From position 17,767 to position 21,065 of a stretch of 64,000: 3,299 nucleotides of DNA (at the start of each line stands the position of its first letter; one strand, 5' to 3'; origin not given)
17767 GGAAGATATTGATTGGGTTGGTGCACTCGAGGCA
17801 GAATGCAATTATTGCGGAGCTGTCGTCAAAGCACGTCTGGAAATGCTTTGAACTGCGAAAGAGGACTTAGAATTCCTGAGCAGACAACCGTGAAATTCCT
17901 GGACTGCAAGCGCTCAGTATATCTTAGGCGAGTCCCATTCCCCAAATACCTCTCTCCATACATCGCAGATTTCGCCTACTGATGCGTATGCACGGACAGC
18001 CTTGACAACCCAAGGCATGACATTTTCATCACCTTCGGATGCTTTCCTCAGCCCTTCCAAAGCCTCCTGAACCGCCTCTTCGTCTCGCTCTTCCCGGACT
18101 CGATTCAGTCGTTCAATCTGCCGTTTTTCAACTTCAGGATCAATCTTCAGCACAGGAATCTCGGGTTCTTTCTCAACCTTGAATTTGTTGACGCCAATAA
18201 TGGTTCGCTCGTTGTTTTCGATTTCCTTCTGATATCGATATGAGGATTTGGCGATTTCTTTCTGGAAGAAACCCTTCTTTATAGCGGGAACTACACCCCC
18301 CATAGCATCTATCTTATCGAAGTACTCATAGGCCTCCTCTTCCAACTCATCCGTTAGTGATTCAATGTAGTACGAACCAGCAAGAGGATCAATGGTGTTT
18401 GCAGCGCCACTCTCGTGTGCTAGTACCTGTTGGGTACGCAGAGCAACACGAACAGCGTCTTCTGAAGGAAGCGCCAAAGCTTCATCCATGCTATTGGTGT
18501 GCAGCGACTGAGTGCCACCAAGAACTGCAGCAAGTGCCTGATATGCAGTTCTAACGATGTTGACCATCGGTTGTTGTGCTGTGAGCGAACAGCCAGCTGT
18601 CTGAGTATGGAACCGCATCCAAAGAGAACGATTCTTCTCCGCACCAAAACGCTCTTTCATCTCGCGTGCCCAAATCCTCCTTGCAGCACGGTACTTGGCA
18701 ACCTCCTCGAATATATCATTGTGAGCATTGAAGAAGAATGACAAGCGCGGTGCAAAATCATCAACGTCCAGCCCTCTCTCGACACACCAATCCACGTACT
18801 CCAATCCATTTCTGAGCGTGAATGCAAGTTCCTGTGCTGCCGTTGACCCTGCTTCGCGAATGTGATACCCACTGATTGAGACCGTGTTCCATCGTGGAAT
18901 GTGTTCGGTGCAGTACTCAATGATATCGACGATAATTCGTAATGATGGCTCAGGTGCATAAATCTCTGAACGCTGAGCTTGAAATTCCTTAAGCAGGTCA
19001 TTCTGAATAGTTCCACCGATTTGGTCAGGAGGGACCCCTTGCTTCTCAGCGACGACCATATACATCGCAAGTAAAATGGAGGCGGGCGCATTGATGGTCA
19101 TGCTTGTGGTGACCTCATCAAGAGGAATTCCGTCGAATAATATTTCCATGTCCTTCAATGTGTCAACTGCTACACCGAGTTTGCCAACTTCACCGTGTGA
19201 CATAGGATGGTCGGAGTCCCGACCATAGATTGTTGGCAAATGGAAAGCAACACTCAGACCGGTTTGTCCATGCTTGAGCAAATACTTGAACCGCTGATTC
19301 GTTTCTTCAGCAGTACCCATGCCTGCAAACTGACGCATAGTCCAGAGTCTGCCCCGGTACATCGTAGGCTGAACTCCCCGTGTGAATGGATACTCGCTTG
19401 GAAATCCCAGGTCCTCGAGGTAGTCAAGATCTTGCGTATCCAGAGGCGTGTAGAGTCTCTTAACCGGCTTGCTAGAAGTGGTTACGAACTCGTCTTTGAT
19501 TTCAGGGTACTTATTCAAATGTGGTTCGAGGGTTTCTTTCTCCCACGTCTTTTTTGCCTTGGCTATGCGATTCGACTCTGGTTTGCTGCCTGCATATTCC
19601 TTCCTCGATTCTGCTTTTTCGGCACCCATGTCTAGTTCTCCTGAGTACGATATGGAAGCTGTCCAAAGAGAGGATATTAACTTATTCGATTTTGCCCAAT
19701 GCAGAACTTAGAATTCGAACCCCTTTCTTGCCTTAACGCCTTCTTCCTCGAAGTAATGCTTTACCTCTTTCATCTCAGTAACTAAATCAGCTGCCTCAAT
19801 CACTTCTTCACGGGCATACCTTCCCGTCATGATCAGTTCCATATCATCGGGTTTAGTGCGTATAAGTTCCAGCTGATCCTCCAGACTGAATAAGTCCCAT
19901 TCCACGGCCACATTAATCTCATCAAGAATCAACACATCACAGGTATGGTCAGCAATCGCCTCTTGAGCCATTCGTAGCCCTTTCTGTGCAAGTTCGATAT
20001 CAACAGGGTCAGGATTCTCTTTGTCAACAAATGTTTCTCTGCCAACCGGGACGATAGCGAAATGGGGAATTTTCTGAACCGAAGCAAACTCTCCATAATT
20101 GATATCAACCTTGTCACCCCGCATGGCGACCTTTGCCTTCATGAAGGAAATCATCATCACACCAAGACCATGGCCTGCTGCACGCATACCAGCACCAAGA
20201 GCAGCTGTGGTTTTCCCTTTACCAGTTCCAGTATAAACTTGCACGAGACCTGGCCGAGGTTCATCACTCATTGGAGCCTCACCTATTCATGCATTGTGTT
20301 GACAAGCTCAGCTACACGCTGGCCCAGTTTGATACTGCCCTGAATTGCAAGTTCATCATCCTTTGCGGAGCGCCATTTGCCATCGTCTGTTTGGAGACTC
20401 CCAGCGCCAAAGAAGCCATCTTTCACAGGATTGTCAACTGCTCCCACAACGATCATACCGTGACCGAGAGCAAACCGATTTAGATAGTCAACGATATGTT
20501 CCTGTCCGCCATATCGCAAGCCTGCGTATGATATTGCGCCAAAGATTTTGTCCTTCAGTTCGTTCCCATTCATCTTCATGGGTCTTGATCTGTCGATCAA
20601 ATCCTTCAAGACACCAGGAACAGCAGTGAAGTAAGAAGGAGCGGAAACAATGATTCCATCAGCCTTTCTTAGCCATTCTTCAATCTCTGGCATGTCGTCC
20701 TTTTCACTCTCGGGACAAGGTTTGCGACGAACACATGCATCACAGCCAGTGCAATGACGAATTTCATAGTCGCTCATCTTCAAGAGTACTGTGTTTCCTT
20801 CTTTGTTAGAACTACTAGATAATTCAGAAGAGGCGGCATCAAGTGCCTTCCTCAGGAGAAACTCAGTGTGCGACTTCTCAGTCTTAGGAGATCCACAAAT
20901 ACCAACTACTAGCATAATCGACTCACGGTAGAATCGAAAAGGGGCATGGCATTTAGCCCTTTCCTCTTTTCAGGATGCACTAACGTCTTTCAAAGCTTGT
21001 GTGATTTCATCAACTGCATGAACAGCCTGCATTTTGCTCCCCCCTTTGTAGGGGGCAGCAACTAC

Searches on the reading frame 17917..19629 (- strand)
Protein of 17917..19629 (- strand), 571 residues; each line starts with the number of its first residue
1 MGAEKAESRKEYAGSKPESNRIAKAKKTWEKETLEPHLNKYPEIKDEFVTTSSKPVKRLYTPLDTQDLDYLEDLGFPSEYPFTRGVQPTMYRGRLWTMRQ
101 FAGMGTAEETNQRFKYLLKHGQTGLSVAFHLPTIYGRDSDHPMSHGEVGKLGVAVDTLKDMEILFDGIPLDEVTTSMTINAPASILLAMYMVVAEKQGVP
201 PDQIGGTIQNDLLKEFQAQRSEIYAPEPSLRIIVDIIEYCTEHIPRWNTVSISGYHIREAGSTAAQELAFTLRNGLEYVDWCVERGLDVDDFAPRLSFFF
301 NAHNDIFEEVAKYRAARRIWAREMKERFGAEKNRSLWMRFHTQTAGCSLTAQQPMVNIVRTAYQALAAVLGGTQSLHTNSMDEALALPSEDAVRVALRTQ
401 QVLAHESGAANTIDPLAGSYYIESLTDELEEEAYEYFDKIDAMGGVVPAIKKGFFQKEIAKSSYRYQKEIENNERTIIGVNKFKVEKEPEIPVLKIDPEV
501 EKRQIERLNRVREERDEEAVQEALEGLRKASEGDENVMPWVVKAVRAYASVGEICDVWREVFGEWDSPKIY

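Call 17: search_protein_families(library=pfam, proteins=[window:17917-19629:-], max_evalue=0.01)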
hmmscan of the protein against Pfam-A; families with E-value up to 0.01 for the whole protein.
window:17917-19629:- (571 aa): 1 family
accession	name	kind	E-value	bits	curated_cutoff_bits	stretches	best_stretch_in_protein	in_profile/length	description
PF01642.28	MM_CoA_mutase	-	3.5e-231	768.6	22.1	1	50-563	2-512/512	Methylmalonyl-CoA mutase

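Call 90: search_protein_families(library=ncbifam, proteins=[window:17917-19629:-], max_evalue=0.00001)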
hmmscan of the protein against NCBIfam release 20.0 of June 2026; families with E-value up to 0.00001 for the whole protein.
window:17917-19629:- (571 aa): 4 families
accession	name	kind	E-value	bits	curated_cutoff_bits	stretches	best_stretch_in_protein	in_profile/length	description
TIGR00641.1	acid_CoA_mut_N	subfamily_domain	8.1e-240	796.5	303.8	1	48-569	1-526/528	methylmalonyl-CoA mutase N-terminal domain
NF006944.0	PRK09426.1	equivalog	3.2e-195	650.2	876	1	30-567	17-553/721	methylmalonyl-CoA mutase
NF045497.1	IsobCoAmut_IcmF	equivalog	1.2e-113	380.9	1500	1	67-565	546-1072/1076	fused isobutyryl-CoA mutase/GTPase IcmF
TIGR00642.1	mmCoA_mut_beta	equivalog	2.3e-63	214.4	617.25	1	55-490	51-457/620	methylmalonyl-CoA mutase small subunit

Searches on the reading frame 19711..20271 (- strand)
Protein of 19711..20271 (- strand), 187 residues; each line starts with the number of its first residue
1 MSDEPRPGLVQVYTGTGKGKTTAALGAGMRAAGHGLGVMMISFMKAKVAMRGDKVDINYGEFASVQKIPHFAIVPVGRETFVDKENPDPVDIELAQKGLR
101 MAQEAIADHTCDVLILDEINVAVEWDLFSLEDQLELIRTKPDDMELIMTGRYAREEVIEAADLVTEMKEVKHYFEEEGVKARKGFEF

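Call 3: search_protein_families(library=pfam, proteins=[window:19711-20271:-], max_evalue=1)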
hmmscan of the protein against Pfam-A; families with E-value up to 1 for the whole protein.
window:19711-20271:- (187 aa): 1 family
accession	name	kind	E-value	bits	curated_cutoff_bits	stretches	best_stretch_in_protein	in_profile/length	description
PF02572.21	CobA_CobO_BtuR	-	1.6e-56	191.7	25.7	1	8-187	3-172/172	ATP:corrinoid adenosyltransferase BtuR/CobO/CobP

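Call 83: find_related_loci(query=A3, collection=metagenome_contigs, flank=8000)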
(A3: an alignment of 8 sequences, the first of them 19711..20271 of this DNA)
Query A3 (187 aa) in metagenome_contigs; peptide patterns used: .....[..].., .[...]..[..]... (x = any residue, [..] = any of these).
600 stretches matched a pattern (row limit reached: there are more); 563 encode a relative of the query (tblastn E <= 1e-3); the best 80 are kept; 80 distinct loci.
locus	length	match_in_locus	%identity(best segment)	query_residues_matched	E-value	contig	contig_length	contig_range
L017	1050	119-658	73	8-187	2e-99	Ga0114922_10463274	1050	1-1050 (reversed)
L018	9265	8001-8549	71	5-187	3e-89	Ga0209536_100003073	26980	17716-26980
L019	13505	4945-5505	67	1-187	4e-88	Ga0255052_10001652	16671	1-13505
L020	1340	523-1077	69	3-187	8e-93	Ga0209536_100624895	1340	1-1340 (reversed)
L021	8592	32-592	68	1-187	1e-84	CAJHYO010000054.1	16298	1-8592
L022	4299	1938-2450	59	8-187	5e-64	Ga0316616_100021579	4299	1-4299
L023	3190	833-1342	57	8-186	2e-62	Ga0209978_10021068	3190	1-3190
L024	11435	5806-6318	57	8-187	4e-62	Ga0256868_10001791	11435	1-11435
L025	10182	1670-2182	56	8-187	3e-61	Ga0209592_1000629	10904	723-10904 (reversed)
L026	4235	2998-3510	56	8-187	1e-60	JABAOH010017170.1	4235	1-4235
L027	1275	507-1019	55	8-187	4e-63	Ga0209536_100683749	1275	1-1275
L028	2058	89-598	57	8-186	2e-60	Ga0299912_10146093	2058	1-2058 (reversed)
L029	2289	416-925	53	8-186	5e-60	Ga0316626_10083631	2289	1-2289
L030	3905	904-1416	54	8-187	3e-58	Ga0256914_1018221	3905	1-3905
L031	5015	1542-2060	51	6-187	7e-58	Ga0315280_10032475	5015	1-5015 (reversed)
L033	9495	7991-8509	51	6-187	5e-56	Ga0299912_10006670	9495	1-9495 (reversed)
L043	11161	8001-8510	50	8-186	9e-54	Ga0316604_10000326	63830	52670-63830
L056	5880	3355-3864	51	8-187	9e-52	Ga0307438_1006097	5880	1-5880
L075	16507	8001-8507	50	8-186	1e-49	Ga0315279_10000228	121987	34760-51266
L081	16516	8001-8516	48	7-186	3e-49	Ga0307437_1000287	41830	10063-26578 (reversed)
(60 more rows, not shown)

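Call 86: search_protein_families(library=pfam, proteins=[L024:3756-5690:+, L033:5887-7893:+, L043:6834-7967:+, L081:6804-7967:+, L075:7027-7983:+, L075:6589-7005:+, L056:2323-3318:+, L018:6557-7312:+, L019:3565-4257:+], max_evalue=0.001)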
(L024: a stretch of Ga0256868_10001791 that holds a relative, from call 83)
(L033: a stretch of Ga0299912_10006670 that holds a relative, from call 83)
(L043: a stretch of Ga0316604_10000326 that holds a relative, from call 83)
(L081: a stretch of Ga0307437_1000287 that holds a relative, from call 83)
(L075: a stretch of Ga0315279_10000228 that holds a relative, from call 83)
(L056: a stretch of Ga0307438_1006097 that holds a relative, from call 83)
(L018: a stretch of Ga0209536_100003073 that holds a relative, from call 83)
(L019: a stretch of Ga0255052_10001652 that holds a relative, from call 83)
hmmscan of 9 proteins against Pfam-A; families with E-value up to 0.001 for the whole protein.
L024:3756-5690:+ (645 aa): 16 families
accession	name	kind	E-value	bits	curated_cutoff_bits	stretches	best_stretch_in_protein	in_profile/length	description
PF00037.32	Fer4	-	6.2e-20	70.6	21.1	3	237-257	2-22/24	4Fe-4S binding domain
PF12838.12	Fer4_7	-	4.6e-15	56.3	27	3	581-626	2-52/52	4Fe-4S dicluster domain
PF12837.12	Fer4_6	-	5e-14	51.9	25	2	604-627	1-24/24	4Fe-4S binding domain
PF13237.11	Fer4_10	-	1.3e-12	47.9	25.5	2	237-256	3-23/53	4Fe-4S dicluster domain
PF12797.12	Fer4_2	-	7.3e-12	44.9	24.5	1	237-255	4-22/22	4Fe-4S binding domain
PF07992.20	Pyr_redox_2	-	3.1e-11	43.7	26.1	1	142-228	2-68/291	Pyridine nucleotide-disulphide oxidoreductase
PF13187.11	Fer4_9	-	6.4e-10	39.3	27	1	581-627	2-52/52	4Fe-4S dicluster domain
PF14697.11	Fer4_21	-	7.7e-10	39.2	35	1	575-628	2-58/59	4Fe-4S dicluster domain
PF13484.11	Fer4_16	-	3.6e-09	37.7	30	0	612-636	2-28/66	4Fe-4S double cluster binding domain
PF12831.13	FAD_oxidored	-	9e-08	32.3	27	1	143-180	2-39/416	FAD dependent oxidoreductase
PF00890.30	FAD_binding_2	-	3.2e-06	27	20.4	1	143-179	2-38/414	FAD binding domain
PF13183.11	Fer4_8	-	5.1e-06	27.4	27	0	236-257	47-68/68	4Fe-4S dicluster domain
PF25160.1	LdpA_Fe-S-bd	-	7.8e-06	26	27.6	1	587-630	9-46/49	LdpA Fe-S cluster-binding domain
PF01266.30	DAO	-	8.8e-06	25.9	27.9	1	143-176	2-35/353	FAD dependent oxidoreductase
PF13450.12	NAD_binding_8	-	3.6e-05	24.4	21.9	1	145-181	1-37/68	NAD(P)-binding Rossmann-like domain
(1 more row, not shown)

L033:5887-7893:+ (669 aa): 17 families
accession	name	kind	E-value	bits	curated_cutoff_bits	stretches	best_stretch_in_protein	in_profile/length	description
PF00037.32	Fer4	-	3e-20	71.6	21.1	3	630-652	2-24/24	4Fe-4S binding domain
PF12838.12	Fer4_7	-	1.8e-16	60.7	27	2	605-650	2-52/52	4Fe-4S dicluster domain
PF12837.12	Fer4_6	-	2.9e-13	49.5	25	2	628-651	1-24/24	4Fe-4S binding domain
PF12797.12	Fer4_2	-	4.4e-12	45.5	24.5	1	260-279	3-22/22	4Fe-4S binding domain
PF07992.20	Pyr_redox_2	-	1.8e-11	44.4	26.1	1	166-255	2-78/291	Pyridine nucleotide-disulphide oxidoreductase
PF13187.11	Fer4_9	-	2.3e-11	44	27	2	604-651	1-52/52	4Fe-4S dicluster domain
PF14697.11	Fer4_21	-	7.8e-11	42.4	35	1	598-652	1-58/59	4Fe-4S dicluster domain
PF13237.11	Fer4_10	-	1.8e-10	41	25.5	1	261-279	3-21/53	4Fe-4S dicluster domain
PF13484.11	Fer4_16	-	2.4e-09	38.3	30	0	636-659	2-27/66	4Fe-4S double cluster binding domain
PF12831.13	FAD_oxidored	-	1.8e-06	28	27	1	167-205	2-40/416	FAD dependent oxidoreductase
PF25160.1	LdpA_Fe-S-bd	-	2.6e-06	27.6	27.6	1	611-654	9-46/49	LdpA Fe-S cluster-binding domain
PF13183.11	Fer4_8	-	4.7e-06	27.5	27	0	264-281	51-68/68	4Fe-4S dicluster domain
PF01266.30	DAO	-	1.3e-05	25.4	27.9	1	167-201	2-36/353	FAD dependent oxidoreductase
PF12798.12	Fer4_3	-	2.4e-05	25.3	27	0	321-333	3-15/15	4Fe-4S binding domain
PF12800.12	Fer4_4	-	3.2e-05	24.3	24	0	264-279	1-16/17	4Fe-4S binding domain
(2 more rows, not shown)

L043:6834-7967:+ (378 aa): 5 families
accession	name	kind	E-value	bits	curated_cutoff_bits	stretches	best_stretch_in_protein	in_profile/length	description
PF00441.29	Acyl-CoA_dh_1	-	6.3e-53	179.4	22.4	1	228-377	1-150/150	Acyl-CoA dehydrogenase, C-terminal domain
PF02771.21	Acyl-CoA_dh_N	-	5.5e-31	107.7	22.9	1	8-118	1-112/113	Acyl-CoA dehydrogenase, N-terminal domain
PF08028.16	Acyl-CoA_dh_2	-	3.2e-27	95.9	22.7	1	243-365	1-133/134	Acyl-CoA dehydrogenase, C-terminal domain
PF02770.24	Acyl-CoA_dh_M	-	1.2e-22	80.3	33.3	1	123-216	1-97/97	Acyl-CoA dehydrogenase, middle domain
PF22924.1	ACOX_C_alpha1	-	1e-07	32.4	27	1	236-376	2-168/169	Acyl-CoA oxidase, C-alpha1 domain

L081:6804-7967:+ (388 aa): 6 families
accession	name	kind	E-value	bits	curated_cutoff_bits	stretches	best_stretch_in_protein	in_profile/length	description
PF00441.29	Acyl-CoA_dh_1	-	2.2e-58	197.1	22.4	1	235-383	1-149/150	Acyl-CoA dehydrogenase, C-terminal domain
PF02771.21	Acyl-CoA_dh_N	-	1e-33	116.5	22.9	1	10-122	1-113/113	Acyl-CoA dehydrogenase, N-terminal domain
PF08028.16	Acyl-CoA_dh_2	-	2.7e-26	92.9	22.7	1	252-372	3-133/134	Acyl-CoA dehydrogenase, C-terminal domain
PF02770.24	Acyl-CoA_dh_M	-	2.6e-22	79.3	33.3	1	128-223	3-97/97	Acyl-CoA dehydrogenase, middle domain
PF22924.1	ACOX_C_alpha1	-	2.7e-05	24.4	27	1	267-374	48-159/169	Acyl-CoA oxidase, C-alpha1 domain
PF03241.18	HpaB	-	0.00012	21.7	25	1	281-347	42-113/202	4-hydroxyphenylacetate 3-hydroxylase C terminal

L075:7027-7983:+ (319 aa): 12 families
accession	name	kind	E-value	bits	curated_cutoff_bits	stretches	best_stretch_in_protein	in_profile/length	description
PF03308.22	MeaB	-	1.6e-90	303.2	23.1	1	20-276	1-263/273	Methylmalonyl Co-A mutase-associated GTPase MeaB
PF02492.25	cobW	-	9.8e-08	32.2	20.7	1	50-209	2-166/180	CobW/HypB/UreG, nucleotide-binding domain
PF00448.28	SRP54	-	1.2e-06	28.8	22.7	1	50-169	3-112/196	SRP54-type protein, GTPase domain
PF00009.33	GTP_EFTU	-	1.2e-05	25.4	26.5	1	51-246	6-185/188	Elongation factor Tu GTP binding domain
PF01656.29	CbiA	-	7e-05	23.2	25.4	1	55-213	6-101/125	CobQ/CobB/MinD/ParA nucleotide binding domain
PF03205.20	MobB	-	0.0001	22.6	26.6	0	50-82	1-33/133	Molybdopterin guanine dinucleotide synthesis protein B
PF07693.20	KAP_NTPase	-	0.00022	21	20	1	41-87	12-59/293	KAP family P-loop domain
PF03193.22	RsgA_GTPase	-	0.00023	21.5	30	0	38-73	97-131/174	RsgA GTPase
PF00005.33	ABC_tran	-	0.00033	21.7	25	1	48-85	11-45/137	ABC transporter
PF00931.28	NB-ARC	-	0.00048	19.9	23.5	1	46-75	17-45/248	NB-ARC domain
PF20720.3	nSTAND3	-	0.0006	20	27.2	0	47-79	16-48/155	Novel STAND NTPase 3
PF03266.21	NTPase_1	-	0.00062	20.1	23.9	1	51-82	2-33/168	NTPase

L075:6589-7005:+ (139 aa): 1 family
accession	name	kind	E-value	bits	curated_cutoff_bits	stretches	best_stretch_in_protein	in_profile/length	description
PF02310.24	B12-binding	-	2e-27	95.9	32.1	1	12-125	2-117/121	B12 binding domain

L056:2323-3318:+ (332 aa): 20 families
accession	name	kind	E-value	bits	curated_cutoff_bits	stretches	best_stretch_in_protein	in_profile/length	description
PF03308.22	MeaB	-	2.4e-97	325.7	23.1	1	33-294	1-270/273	Methylmalonyl Co-A mutase-associated GTPase MeaB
PF02492.25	cobW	-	3.3e-09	37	20.7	1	63-228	2-172/180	CobW/HypB/UreG, nucleotide-binding domain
PF07693.20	KAP_NTPase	-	4.7e-07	29.8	20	1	45-99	3-58/293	KAP family P-loop domain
PF00448.28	SRP54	-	1.2e-06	28.8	22.7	1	63-182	3-112/196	SRP54-type protein, GTPase domain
PF03029.23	ATP_bind_1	-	1.9e-06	28.3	27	0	67-101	2-36/240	Conserved hypothetical ATP binding protein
PF03266.21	NTPase_1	-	7.7e-06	26.3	23.9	1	64-98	2-36/168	NTPase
PF03193.22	RsgA_GTPase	-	8.4e-06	26.1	30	0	43-87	89-132/174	RsgA GTPase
PF00009.33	GTP_EFTU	-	1.3e-05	25.4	26.5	1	64-259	6-185/188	Elongation factor Tu GTP binding domain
PF13604.12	AAA_30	-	2.2e-05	24.7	27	1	60-97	17-54/191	AAA domain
PF13401.12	AAA_22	-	2.9e-05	24.8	27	1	61-109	5-51/130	AAA domain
PF00005.33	ABC_tran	-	5.1e-05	24.3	25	1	62-99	12-46/137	ABC transporter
PF24883.2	NPHP3_N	-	5.4e-05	23.9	24.8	1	58-95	19-56/164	Nephrocystin 3, N-terminal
PF20720.3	nSTAND3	-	9.4e-05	22.6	27.2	1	61-92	17-48/155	Novel STAND NTPase 3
PF13191.12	AAA_16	-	0.0002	22.4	32.6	1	57-94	20-57/167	AAA ATPase domain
PF13245.12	AAA_19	-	0.00022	21.9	25.1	1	60-100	10-50/134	AAA domain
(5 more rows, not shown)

L018:6557-7312:+ (252 aa): 1 family
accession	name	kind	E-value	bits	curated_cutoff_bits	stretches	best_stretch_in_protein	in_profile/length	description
PF17874.7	TPR_MalT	-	0.00054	19.8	45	1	94-238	48-189/336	MalT-like TPR region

L019:3565-4257:+ (231 aa): 1 family
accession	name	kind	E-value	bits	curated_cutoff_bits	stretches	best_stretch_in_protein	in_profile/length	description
PF13424.12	TPR_12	-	0.0004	20.9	30.1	0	74-126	12-66/77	Tetratricopeptide repeat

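Call 90: search_protein_families(library=ncbifam, proteins=[window:19711-20271:-], max_evalue=0.00001)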
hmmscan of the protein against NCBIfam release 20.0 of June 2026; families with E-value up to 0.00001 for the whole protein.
window:19711-20271:- (187 aa): 4 families
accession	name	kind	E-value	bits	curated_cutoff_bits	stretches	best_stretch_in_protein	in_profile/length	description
NF004637.0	PRK05986.1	subfamily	1.2e-51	175.3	185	1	6-187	27-197/197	cob(I)yrinic acid a,c-diamide adenosyltransferase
TIGR00708.1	cobA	equivalog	1.8e-45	154.8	167.75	1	8-187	6-177/177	cob(I)yrinic acid a,c-diamide adenosyltransferase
NF005647.0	PRK07413.1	equivalog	7e-26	90.8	426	1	4-177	16-192/382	cob(I)yrinic acid a,c-diamide adenosyltransferase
NF005648.0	PRK07414.1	equivalog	9e-18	64.4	248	1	7-170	21-175/178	P-loop NTPase family protein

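Call 93: find_homologous_proteins(query=L025:8218-9177:+, max_evalue=1e-30)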
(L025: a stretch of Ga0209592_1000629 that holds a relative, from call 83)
Query L025:8218-9177:+ (320 aa): 8000 proteins with E <= 1e-30 among 8000 candidates; the best 120 are listed.
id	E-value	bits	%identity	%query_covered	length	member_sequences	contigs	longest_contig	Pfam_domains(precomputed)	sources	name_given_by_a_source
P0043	5.0e-200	681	100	98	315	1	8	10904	PF02492.26,PF03029.24,PF03308.23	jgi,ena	-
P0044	9.3e-200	680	100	98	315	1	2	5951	PF02492.26,PF03266.22,PF03029.24,PF03308.23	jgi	jgi:LAO/AO transport system kinase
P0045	1.8e-199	679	100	98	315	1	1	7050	PF02492.26,PF00485.25,PF03029.24,PF03308.23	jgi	-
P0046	2.3e-199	679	100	98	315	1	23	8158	PF02492.26,PF03029.24,PF03308.23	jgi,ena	jgi:LAO/AO transport system kinase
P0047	2.5e-199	679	100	98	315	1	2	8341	PF02492.26,PF03266.22,PF03029.24,PF03308.23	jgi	jgi:LAO/AO transport system kinase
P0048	3.5e-199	678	99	98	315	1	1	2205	PF02492.26,PF03266.22,PF03029.24,PF03308.23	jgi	-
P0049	4.2e-199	678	99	98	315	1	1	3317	PF02492.26,PF03266.22,PF00485.25,PF03029.24,PF03308.23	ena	-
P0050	6.1e-199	678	99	98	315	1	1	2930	PF02492.26,PF03266.22,PF03029.24,PF03308.23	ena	-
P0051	1.1e-198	677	99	98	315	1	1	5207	PF02492.26,PF03266.22,PF03029.24,PF03308.23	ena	-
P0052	5.1e-197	671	98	98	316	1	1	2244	PF02492.26,PF03029.24,PF03308.23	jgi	-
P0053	1.2e-196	670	98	98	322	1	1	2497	PF02492.26,PF03266.22,PF00485.25,PF03029.24,PF03308.23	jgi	-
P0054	3.0e-196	669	98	98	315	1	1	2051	PF02492.26,PF03029.24,PF03308.23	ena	-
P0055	5.5e-196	668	98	98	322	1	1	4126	PF02492.26,PF03266.22,PF03029.24,PF03308.23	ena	-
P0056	1.8e-195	666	98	98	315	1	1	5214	PF02492.26,PF03266.22,PF03029.24,PF03308.23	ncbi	-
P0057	2.5e-194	662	97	98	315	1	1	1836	PF02492.26,PF03266.22,PF03029.24,PF03308.23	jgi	jgi:LAO/AO transport system kinase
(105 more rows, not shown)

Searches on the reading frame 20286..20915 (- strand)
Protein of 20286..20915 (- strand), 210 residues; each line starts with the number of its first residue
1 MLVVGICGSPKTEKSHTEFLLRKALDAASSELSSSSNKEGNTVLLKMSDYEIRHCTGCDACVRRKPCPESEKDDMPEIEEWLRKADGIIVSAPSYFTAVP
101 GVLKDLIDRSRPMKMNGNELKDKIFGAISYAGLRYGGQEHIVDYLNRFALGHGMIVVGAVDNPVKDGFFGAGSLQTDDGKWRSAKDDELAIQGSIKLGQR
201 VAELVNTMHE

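Call 3: search_protein_families(library=pfam, proteins=[window:20286-20915:-], max_evalue=1)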
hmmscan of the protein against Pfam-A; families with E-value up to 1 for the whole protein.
window:20286-20915:- (210 aa): 2 families
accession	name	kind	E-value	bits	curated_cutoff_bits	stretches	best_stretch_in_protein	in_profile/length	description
PF03358.20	FMN_red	-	1e-25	90.6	24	1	1-159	1-142/152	NADPH-dependent FMN reductase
PF02525.22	Flavodoxin_2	-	3.1e-05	24.2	27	1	6-114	6-108/198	Flavodoxin-like fold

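Call 90: search_protein_families(library=ncbifam, proteins=[window:20286-20915:-], max_evalue=0.00001)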
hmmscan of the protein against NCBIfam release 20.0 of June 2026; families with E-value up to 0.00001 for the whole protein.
window:20286-20915:- (210 aa): 2 families
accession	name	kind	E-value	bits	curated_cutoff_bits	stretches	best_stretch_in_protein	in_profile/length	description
NF002999.0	PRK03767.1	equivalog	1.5e-08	34.7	141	1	80-159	65-143/200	NAD(P)H:quinone oxidoreductase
TIGR03567.1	FMN_reduc_SsuE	equivalog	4e-06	26.9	164.05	0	69-108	50-89/171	NADPH-dependent FMN reductase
